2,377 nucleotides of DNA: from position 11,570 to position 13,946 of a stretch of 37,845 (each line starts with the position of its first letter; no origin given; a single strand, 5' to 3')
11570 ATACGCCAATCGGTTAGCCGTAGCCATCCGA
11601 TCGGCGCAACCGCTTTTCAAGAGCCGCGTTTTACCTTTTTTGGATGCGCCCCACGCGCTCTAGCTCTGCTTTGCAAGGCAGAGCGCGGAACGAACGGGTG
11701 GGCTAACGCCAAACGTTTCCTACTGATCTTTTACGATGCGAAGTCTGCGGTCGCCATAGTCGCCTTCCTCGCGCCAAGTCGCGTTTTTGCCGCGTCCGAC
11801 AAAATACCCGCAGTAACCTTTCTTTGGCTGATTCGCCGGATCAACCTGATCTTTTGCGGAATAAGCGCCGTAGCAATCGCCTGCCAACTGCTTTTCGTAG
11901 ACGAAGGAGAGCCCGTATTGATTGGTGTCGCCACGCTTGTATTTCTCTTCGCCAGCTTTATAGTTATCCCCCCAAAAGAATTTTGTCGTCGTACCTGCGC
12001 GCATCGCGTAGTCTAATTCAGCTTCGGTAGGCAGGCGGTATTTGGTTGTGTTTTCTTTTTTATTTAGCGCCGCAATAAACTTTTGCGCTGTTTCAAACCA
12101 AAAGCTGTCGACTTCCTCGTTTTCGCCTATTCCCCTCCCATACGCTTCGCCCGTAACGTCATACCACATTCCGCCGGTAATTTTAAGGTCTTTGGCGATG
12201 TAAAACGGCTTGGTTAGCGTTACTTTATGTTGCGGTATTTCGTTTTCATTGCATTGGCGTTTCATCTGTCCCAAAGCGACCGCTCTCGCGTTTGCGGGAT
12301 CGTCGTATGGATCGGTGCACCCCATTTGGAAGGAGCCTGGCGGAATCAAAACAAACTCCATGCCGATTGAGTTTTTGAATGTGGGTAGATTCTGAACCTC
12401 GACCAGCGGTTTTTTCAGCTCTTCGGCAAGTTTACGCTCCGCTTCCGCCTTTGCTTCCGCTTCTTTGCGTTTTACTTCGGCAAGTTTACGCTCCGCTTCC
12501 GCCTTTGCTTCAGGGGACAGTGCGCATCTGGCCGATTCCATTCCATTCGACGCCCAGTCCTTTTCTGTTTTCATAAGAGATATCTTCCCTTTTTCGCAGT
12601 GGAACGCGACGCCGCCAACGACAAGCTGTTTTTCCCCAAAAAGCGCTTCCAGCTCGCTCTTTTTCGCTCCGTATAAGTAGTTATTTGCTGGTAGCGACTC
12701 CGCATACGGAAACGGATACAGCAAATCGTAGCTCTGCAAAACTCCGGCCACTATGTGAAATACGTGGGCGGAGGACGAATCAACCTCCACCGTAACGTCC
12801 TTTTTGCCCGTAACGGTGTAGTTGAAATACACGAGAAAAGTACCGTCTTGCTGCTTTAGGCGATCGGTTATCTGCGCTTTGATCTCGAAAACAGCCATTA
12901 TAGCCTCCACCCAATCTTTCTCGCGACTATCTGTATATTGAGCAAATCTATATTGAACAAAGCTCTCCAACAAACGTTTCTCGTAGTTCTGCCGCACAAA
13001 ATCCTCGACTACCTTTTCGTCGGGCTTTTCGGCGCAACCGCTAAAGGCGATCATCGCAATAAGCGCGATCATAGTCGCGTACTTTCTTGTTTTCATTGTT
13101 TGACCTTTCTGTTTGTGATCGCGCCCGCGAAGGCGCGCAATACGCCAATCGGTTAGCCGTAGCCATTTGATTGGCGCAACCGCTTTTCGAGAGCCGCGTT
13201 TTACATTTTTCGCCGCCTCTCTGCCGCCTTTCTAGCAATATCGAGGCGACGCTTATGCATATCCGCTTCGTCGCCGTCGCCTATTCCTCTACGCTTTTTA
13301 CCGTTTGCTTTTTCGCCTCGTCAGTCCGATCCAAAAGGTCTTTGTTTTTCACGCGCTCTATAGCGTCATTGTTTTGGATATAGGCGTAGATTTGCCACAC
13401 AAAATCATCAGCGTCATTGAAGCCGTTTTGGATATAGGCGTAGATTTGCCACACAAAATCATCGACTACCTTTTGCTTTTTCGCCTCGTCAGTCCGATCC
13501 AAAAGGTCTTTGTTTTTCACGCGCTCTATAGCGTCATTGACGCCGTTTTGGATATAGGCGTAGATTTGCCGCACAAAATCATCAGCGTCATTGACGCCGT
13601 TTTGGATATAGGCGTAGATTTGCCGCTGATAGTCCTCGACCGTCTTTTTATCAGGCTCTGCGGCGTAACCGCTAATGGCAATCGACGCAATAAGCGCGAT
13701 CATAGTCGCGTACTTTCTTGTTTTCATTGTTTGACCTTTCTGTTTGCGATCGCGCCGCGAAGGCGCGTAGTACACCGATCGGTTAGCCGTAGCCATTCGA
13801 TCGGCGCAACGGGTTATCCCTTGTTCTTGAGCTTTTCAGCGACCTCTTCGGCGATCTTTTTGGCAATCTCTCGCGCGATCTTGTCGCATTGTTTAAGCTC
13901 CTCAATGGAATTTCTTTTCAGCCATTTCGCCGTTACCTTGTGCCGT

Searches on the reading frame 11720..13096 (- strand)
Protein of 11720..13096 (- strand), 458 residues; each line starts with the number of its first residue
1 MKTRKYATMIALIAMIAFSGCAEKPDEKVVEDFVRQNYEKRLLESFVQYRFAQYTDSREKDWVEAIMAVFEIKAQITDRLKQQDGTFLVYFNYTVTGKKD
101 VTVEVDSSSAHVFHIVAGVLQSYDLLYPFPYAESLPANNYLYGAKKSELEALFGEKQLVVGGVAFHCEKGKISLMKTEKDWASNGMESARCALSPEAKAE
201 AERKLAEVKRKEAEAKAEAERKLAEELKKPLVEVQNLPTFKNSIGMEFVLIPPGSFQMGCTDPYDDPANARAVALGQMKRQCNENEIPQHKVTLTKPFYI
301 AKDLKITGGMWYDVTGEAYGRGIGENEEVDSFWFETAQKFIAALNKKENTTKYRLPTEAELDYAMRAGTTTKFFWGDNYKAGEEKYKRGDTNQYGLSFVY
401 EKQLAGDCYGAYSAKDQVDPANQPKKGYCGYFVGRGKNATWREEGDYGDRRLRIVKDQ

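Call 5: search_protein_families(library=pfam, proteins=[window:11720-13096:-], max_evalue=0.01)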
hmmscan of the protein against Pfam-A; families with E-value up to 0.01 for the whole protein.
window:11720-13096:- (458 aa): 1 family
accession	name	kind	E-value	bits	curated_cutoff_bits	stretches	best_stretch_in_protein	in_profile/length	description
PF03781.23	FGE-sulfatase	-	3.9e-11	43.5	23.3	2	311-389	98-146/255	Sulfatase-modifying factor enzyme 1-like domain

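Call 41: list_cluster_members(proteins=[P0004, P0001, window:11720-13096:-, window:8564-10165:-, window:13281-13796:-])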
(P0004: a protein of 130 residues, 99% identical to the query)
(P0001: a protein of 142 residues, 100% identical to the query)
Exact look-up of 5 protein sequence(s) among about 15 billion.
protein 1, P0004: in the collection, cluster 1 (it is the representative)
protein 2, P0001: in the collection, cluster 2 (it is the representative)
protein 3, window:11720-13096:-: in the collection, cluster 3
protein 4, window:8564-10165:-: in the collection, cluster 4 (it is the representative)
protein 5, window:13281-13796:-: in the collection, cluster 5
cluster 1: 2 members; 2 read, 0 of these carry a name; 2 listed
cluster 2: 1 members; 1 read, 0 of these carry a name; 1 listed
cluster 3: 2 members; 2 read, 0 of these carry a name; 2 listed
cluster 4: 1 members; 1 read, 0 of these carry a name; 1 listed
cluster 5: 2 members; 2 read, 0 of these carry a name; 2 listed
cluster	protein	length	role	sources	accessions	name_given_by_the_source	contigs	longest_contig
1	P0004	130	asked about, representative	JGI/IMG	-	-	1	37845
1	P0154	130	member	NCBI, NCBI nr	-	-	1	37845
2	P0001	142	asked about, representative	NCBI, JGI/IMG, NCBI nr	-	-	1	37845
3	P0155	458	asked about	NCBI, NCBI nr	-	-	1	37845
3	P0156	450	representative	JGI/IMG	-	-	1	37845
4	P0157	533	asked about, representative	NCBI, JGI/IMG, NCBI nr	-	-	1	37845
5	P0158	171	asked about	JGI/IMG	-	-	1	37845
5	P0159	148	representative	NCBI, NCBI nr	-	-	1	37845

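Call 44: search_protein_families(library=padloc, proteins=[window:11720-13096:-], max_evalue=0.01)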
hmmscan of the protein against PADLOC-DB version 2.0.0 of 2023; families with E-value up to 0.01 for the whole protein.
window:11720-13096:- (458 aa): 0 families

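Call 45: search_protein_families(library=ncbifam, proteins=[window:11720-13096:-], max_evalue=0.01)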
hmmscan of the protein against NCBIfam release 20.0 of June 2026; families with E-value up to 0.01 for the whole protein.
window:11720-13096:- (458 aa): 2 families
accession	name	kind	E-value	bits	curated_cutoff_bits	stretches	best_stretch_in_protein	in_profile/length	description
NF051459.1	pyoverdine_PvdO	equivalog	8.5e-08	31.6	500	1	334-395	125-183/280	dihydropyoverdine dehydrogenase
TIGR03525.2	GldK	equivalog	1e-06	28.3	350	1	339-383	242-287/408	T9SS ring complex lipoprotein PorK/GldK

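Call 46: search_protein_families(library=phrogs, proteins=[window:11720-13096:-], max_evalue=0.01)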
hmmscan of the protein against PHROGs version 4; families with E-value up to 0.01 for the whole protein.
window:11720-13096:- (458 aa): 1 family
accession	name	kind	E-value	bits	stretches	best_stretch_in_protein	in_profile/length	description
phrog_18508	-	other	5.9e-13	49.7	1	238-408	9-168/266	kinase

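Call 59: find_homologous_proteins(query=window:11720-13096:-)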
Query window:11720-13096:- (458 aa): 1632 proteins with E <= 0.001 among 8000 candidates; the best 120 are listed.
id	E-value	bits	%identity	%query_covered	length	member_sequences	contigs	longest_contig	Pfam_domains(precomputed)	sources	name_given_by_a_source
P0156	0.0e+0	1030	100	98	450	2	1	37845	PF03781.23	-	-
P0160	1.1e-108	382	65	58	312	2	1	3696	PF03781.23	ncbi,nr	ncbi:MAG: formylglycine-generating enzyme family protein [Helicobacteraceae bacterium]|nr:formylglyc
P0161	5.5e-81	291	41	98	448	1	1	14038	PF03781.23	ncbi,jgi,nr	ncbi:MAG: formylglycine-generating enzyme family protein [Helicobacteraceae bacterium]|jgi:formylgly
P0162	6.1e-50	188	39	40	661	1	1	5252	PF17916.7,PF03781.23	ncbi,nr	ncbi:MAG: formylglycine-generating enzyme family protein, partial [bacterium]|nr:formylglycine-gener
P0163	3.0e-48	183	34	39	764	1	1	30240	PF07603.18,PF03781.23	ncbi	ncbi:formylglycine-generating enzyme family protein [Candidatus Hydrogenedentota bacterium]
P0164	3.1e-47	179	34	50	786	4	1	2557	PF26707.1,PF07603.18,PF03781.23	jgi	jgi:formylglycine-generating enzyme required for sulfatase activity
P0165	7.1e-43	165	38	38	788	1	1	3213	PF07603.18,PF03781.23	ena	-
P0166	3.6e-38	149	35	53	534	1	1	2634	PF03781.23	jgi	-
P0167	8.9e-37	145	40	34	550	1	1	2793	PF03781.23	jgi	-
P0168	3.5e-33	133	35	45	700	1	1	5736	PF03781.23,PF04545.23,PF08281.19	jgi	-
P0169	5.2e-32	129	35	48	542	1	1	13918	PF03781.23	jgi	jgi:formylglycine-generating enzyme required for sulfatase activity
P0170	5.8e-32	129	40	31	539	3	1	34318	PF03781.23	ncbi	-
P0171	1.2e-31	128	42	32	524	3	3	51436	PF03781.23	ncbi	ncbi:MAG: formylglycine-generating enzyme family protein [Planctomycetota bacterium]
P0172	3.9e-31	126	43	31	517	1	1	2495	PF03781.23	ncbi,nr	ncbi:hypothetical protein FACS189460_5330 [Deltaproteobacteria bacterium]|nr:hypothetical protein FA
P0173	4.7e-30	123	35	41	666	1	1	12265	PF03781.23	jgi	jgi:formylglycine-generating enzyme required for sulfatase activity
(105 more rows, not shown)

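Call 60: find_encoding_contigs(protein=P0160, flank=10000)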
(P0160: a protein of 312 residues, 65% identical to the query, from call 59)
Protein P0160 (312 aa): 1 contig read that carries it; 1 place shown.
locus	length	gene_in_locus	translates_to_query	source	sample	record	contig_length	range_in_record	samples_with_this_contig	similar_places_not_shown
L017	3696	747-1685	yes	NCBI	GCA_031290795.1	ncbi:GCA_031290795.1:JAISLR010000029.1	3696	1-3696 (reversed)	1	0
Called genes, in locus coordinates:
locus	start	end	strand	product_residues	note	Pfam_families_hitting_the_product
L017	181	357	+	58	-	-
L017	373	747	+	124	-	-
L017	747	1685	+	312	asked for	PF03781:FGE-sulfatase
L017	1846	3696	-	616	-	PF00028:Cadherin (weak), PF09826:Beta_propel (faint), PF05694:SBP56 (faint), PF08309:LVIVD (faint)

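Call 61: find_encoding_contigs(protein=P0161, flank=10000)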
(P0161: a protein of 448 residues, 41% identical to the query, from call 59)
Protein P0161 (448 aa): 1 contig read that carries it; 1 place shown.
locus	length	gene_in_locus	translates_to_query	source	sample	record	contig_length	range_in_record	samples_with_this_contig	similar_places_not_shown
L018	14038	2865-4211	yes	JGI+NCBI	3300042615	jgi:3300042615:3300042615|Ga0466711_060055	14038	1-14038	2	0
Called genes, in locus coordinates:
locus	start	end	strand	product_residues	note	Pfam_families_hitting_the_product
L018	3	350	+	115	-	?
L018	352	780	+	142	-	-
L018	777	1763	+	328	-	-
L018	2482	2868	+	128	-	PF00075:RNase_H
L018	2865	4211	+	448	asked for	PF03781:FGE-sulfatase (weak)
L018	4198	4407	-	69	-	-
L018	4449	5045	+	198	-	-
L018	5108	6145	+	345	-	PF03102:NeuB, PF08666:SAF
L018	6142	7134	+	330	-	PF01075:Glyco_transf_9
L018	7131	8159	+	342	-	PF13439:Glyco_transf_4, PF13579:Glyco_trans_4_4 (faint), PF20706:GT4-conflict (weak), PF00534:Glycos_transf_1, PF13692:Glyco_trans_1_4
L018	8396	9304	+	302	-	PF01522:Polysacc_deac_1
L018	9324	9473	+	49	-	-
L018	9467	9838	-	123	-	PF14063:DUF4254 (faint), PF19662:DUF6165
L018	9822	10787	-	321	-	PF01075:Glyco_transf_9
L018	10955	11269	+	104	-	-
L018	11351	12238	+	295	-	PF01479:S4, PF00849:PseudoU_synth_2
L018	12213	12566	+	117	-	PF01894:YjbQ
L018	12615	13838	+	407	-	PF05496:RuvB_N, PF00158:Sigma54_activat (faint), PF14532:Sigma54_activ_2 (weak), PF00004:AAA, PF07728:AAA_5 (weak), PF13173:AAA_14 (weak), PF16193:AAA_assoc_2, PF12002:MgsA_C, +1 more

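Call 79: search_solved_structures(query=window:11720-13096:-, max_evalue=0.01)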
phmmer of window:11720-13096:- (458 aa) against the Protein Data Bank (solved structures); distinct sequences matched with E-value up to 0.01: 0.

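Call 83: find_encoding_contigs(protein=P0172, flank=4000, max_places=2)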
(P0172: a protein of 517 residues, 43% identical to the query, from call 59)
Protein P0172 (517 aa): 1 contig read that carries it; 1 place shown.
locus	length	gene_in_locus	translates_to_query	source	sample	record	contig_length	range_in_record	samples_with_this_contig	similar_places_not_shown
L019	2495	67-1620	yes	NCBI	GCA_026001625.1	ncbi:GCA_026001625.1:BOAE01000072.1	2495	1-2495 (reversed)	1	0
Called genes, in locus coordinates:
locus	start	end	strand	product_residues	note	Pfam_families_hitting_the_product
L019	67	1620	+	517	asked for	PF03781:FGE-sulfatase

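Call 84: find_encoding_contigs(protein=P0162, flank=4000, max_places=2)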
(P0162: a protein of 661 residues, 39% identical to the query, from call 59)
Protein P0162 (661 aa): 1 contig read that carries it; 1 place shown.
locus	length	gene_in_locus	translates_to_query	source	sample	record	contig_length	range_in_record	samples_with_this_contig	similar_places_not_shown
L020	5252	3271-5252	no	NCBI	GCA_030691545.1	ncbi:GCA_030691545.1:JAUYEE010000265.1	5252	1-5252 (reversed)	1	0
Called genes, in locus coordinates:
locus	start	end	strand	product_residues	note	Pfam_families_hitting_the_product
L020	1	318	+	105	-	?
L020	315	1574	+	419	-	-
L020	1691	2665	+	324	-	-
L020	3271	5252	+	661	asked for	PF03781:FGE-sulfatase, PF17916:LID (faint), PF03781:FGE-sulfatase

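Call 85: search_dna_similar(query=window:11720-13096:-, collection=plasmids, mode=protein, max_rows=8, max_evalue=1e-8)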
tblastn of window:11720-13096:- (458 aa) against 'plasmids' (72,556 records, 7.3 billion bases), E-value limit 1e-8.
Records with a match: 13; places in all: 16; records where one place covers at least 80% of the query: 0.
Best place of each record, by identity: <60% 13.
By first word of the organism name: Acaryochloris 2; Nostoc 2; Caballeronia 2; Prosthecochloris 1; Bradyrhizobium 1; Methanomethylovorans 1; Pseudanabaena 1; Klebsiella 1; Microvirga 1; Fuscovulum 1.
By predicted mobility (MOB-suite, as given by PLSDB): conjugative 7; non-mobilizable 3; mobilizable 3.
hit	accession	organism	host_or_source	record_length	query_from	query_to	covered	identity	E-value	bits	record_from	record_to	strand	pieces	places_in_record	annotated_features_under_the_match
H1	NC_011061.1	Prosthecochloris aestuarii DSM 271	-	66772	240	453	47%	33.8%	3e-17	92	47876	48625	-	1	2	formylglycine-generating enzyme family protein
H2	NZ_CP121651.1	Bradyrhizobium sp. CB82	Stylosanthes guianensis,cell culture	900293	247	456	46%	29.8%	2e-12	77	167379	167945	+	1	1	formylglycine-generating enzyme family protein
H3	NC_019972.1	Methanomethylovorans hollandica DSM 15978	-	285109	238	378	31%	40.4%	9e-19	97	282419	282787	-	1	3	formylglycine-generating enzyme family protein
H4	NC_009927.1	Acaryochloris marina MBIC11017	-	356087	230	400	37%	33.2%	8e-9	66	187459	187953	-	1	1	formylglycine-generating enzyme family protein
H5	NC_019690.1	Pseudanabaena sp. PCC 7367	-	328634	243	395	33%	36.1%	4e-9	67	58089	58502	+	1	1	formylglycine-generating enzyme family protein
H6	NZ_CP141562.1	Klebsiella pneumoniae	Homo sapiens,pure culture,rectal swab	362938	235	396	35%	31.7%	1e-14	84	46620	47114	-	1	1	formylglycine-generating enzyme family protein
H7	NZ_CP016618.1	Microvirga ossetica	Vicia alpestris,cell culture,nodules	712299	240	378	30%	36.5%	6e-17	91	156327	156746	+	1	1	formylglycine-generating enzyme family protein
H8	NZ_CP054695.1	Nostoc edaphicum CCNP1411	-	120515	242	378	30%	34.3%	2e-9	68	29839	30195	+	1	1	SUMF1/EgtB/PvdO family nonheme iron enzyme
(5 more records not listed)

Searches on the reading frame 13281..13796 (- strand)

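Call 5: search_protein_families(library=pfam, proteins=[window:13281-13796:-], max_evalue=0.01)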
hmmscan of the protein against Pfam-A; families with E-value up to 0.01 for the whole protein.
window:13281-13796:- (171 aa): 1 family
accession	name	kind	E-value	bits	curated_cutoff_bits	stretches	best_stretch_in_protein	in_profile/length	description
PF21831.1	DUF6891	-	0.0016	18.8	27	0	109-165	3-60/189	Domain of unknown function (DUF6891)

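Call 44: search_protein_families(library=padloc, proteins=[window:13281-13796:-], max_evalue=0.01)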
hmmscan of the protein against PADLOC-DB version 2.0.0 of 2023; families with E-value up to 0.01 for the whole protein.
window:13281-13796:- (171 aa): 0 families

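Call 45: search_protein_families(library=ncbifam, proteins=[window:13281-13796:-], max_evalue=0.01)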
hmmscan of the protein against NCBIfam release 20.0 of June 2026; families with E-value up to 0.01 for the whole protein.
window:13281-13796:- (171 aa): 1 family
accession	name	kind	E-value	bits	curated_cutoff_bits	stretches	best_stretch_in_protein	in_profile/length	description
NF041924.1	QatB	equivalog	0.00011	22.2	100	0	36-71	116-151/179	Qat anti-phage system associated protein QatB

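Call 46: search_protein_families(library=phrogs, proteins=[window:13281-13796:-], max_evalue=0.01)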
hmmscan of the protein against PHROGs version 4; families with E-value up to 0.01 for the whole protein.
window:13281-13796:- (171 aa): 7 families
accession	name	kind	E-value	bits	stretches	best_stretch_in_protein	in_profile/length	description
phrog_7656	-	unknown function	1.9e-05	25.7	0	90-109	36-55/95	-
phrog_35937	-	unknown function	3e-05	25.2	0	118-154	9-44/68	-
phrog_31124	-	unknown function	0.00049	20.7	0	143-151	5-13/34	-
phrog_6280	-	unknown function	0.00075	20.4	0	24-84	72-136/154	-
phrog_37604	-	unknown function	0.0048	17.6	0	86-114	62-88/168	-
phrog_35616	-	unknown function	0.006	17.7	0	84-119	24-59/106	-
phrog_5962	-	unknown function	0.0068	18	0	28-118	3-95/109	-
